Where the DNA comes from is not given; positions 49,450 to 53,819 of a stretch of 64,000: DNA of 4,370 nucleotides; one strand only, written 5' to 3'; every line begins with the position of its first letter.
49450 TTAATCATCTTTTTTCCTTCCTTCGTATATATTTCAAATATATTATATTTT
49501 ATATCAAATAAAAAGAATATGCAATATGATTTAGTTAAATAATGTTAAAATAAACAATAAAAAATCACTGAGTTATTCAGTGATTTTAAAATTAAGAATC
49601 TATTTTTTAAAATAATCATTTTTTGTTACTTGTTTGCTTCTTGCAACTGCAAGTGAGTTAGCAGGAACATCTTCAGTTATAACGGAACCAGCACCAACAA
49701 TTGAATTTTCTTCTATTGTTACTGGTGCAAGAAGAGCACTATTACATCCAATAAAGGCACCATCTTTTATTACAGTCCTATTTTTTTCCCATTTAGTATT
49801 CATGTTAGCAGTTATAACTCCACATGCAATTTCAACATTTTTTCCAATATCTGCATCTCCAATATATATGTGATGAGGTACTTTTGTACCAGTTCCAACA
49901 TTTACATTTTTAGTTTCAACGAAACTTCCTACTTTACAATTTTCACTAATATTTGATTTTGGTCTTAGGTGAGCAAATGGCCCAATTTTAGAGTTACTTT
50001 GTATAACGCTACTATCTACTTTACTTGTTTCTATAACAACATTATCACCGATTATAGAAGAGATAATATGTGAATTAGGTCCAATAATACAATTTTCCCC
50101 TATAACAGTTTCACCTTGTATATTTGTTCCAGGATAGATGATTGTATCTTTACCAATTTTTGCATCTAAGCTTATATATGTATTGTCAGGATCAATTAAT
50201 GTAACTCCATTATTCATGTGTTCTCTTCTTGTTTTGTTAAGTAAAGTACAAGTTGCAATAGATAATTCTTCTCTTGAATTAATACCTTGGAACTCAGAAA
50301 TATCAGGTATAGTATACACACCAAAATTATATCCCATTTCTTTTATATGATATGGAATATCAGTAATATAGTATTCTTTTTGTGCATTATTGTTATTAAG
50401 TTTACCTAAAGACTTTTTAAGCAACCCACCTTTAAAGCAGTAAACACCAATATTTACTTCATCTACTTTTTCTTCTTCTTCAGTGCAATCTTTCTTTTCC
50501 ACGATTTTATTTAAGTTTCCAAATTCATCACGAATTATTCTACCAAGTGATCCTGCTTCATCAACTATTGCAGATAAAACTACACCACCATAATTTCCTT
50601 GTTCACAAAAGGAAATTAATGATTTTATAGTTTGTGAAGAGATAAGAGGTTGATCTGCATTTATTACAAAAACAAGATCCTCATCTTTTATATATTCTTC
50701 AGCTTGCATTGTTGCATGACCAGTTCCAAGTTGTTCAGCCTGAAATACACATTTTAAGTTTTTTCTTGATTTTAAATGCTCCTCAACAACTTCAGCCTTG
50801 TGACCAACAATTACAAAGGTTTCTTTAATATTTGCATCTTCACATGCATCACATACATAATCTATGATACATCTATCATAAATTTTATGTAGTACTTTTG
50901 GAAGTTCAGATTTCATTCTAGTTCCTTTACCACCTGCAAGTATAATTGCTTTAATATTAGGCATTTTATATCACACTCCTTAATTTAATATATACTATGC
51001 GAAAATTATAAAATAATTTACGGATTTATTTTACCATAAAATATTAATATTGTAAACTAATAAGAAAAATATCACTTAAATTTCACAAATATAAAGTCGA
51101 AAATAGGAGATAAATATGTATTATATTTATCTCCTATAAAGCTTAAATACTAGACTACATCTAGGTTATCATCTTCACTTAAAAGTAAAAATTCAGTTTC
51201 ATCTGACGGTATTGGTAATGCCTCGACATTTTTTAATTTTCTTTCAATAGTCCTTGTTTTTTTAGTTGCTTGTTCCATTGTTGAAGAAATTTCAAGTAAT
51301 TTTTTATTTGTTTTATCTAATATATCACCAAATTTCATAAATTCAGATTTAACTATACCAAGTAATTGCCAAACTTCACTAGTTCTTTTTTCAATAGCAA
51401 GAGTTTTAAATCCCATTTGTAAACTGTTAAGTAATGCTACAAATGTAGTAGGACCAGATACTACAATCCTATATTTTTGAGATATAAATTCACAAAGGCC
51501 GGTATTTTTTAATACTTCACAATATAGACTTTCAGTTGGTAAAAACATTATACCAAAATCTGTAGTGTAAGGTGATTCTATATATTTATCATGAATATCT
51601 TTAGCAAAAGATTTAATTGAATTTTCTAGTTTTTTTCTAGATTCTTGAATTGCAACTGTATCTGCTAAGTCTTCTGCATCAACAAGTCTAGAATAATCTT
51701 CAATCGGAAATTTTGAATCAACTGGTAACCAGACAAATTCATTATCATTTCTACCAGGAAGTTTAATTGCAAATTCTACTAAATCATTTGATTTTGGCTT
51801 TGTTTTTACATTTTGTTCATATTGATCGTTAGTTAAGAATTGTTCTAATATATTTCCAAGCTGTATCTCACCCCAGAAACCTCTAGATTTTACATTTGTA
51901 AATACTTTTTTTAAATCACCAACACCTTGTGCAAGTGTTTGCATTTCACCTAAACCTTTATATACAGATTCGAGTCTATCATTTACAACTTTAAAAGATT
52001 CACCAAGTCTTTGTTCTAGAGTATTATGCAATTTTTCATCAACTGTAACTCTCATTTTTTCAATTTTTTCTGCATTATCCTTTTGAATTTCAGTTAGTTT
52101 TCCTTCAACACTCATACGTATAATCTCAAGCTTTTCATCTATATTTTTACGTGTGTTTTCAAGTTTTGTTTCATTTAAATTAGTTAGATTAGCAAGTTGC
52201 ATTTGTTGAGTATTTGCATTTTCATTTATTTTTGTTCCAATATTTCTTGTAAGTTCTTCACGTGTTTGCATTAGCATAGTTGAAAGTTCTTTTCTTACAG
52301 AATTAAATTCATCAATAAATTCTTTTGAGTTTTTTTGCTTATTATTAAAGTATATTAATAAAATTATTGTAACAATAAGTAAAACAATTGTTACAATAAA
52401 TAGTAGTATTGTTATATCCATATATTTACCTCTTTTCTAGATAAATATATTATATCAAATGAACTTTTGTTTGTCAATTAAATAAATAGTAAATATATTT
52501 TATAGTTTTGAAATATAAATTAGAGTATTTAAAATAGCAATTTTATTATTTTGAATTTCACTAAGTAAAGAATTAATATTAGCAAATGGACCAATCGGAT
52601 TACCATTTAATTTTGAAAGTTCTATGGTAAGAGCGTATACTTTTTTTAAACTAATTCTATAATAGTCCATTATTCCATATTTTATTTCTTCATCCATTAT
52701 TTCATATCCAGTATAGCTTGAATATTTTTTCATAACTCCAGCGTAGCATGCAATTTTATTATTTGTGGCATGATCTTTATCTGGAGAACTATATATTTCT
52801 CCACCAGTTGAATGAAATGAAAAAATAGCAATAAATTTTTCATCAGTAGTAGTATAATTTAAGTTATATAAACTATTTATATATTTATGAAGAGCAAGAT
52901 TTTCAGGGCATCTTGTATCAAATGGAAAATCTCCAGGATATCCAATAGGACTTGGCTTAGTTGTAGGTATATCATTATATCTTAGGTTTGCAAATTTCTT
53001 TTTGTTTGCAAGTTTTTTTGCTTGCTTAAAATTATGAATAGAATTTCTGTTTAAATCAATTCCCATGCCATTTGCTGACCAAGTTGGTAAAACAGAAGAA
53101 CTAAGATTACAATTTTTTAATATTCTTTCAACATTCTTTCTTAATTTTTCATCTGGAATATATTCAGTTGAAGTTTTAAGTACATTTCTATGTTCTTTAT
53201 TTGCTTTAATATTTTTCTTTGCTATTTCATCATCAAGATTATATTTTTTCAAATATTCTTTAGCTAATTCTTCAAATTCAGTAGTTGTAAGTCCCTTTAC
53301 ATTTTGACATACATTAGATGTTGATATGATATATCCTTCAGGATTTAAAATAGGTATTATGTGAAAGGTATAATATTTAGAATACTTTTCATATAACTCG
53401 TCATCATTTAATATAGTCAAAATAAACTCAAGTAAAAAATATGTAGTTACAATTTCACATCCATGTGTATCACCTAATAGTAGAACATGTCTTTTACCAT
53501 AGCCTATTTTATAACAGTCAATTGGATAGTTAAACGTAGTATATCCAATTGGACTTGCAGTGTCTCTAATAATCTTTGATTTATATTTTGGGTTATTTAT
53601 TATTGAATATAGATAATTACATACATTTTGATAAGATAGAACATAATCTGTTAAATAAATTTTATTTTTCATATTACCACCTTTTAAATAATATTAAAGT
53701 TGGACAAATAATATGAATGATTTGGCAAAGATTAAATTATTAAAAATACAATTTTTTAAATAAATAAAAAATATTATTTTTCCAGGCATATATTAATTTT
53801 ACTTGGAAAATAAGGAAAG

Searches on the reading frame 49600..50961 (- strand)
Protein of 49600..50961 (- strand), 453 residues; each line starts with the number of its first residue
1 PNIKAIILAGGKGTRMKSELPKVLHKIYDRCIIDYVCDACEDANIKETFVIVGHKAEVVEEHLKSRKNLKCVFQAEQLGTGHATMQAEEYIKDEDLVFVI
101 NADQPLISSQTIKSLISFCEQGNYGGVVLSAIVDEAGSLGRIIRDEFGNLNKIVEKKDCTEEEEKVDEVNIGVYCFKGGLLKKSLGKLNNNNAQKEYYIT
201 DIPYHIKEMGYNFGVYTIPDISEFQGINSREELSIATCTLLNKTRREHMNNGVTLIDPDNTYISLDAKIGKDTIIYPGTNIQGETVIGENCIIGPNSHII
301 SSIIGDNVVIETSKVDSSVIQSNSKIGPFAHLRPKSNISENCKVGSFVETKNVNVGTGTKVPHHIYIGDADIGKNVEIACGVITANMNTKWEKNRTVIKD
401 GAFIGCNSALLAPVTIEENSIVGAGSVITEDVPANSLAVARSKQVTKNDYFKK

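Call 57: search_protein_families(library=pfam, proteins=[window:49600-50961:-], max_evalue=0.00001)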
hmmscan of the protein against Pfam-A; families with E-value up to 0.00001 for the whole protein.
window:49600-50961:- (453 aa): 7 families
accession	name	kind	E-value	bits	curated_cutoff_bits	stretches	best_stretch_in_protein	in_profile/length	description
PF00132.30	Hexapep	-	1.3e-26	91.5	27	2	266-299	1-34/36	Bacterial transferase hexapeptide (six repeats)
PF00483.29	NTP_transferase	-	8.6e-21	75.1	21.2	1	4-207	1-210/245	Nucleotidyl transferase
PF12804.13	NTP_transf_3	-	2.9e-18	67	27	1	5-129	1-121/160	MobA-like NTP transferase domain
PF25084.1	LbH_EIF2B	-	1.6e-15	57.4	54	1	261-347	16-102/105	EIF2B subunit epsilon LbH domain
PF14602.12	Hexapep_2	-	1.9e-08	34.3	27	0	397-429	3-33/34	Hexapeptide repeat of succinyl-transferase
PF01128.25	IspD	-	2.7e-08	34.3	27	1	4-134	2-132/221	2-C-methyl-D-erythritol 4-phosphate cytidylyltransferase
PF02348.25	CTP_transf_3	-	6.2e-07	29.9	22.6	1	5-125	2-120/217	Cytidylyltransferase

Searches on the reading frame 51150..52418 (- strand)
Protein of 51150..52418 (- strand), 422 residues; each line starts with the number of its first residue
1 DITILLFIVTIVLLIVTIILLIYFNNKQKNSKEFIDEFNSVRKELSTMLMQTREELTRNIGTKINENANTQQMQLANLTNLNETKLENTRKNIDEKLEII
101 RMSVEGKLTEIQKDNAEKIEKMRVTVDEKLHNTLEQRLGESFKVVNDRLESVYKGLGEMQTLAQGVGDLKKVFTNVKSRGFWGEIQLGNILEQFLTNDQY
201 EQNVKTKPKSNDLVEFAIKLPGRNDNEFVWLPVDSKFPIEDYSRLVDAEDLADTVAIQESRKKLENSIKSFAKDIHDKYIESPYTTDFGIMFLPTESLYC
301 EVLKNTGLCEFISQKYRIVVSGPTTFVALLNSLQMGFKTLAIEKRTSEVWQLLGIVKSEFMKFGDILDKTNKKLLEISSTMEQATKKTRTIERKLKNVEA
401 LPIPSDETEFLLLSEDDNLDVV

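Call 57: search_protein_families(library=pfam, proteins=[window:51150-52418:-], max_evalue=0.00001)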
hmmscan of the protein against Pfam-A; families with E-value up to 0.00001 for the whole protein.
window:51150-52418:- (422 aa): 1 family
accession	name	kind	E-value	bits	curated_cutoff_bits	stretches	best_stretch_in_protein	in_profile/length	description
PF02646.22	RmuC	-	5.6e-73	246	26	1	117-406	1-289/291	RmuC family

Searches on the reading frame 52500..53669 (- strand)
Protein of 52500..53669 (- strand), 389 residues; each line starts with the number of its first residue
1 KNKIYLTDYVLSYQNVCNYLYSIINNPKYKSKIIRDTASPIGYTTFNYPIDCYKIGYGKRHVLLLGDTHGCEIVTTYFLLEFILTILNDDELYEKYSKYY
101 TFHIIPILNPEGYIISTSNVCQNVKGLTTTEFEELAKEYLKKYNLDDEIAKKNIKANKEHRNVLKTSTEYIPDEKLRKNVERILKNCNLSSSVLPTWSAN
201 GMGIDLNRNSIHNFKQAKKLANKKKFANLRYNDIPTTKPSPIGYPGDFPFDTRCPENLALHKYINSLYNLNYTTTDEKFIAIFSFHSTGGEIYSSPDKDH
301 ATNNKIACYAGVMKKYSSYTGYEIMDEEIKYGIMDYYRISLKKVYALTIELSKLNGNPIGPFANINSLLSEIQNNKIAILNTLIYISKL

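Call 57: search_protein_families(library=pfam, proteins=[window:52500-53669:-], max_evalue=0.00001)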
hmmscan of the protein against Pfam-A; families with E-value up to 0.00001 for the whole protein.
window:52500-53669:- (389 aa): 1 family
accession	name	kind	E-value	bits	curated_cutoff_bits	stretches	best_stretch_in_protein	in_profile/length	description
PF00246.29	Peptidase_M14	-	7.5e-13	49.2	21.6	1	40-315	20-219/286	Zinc carboxypeptidase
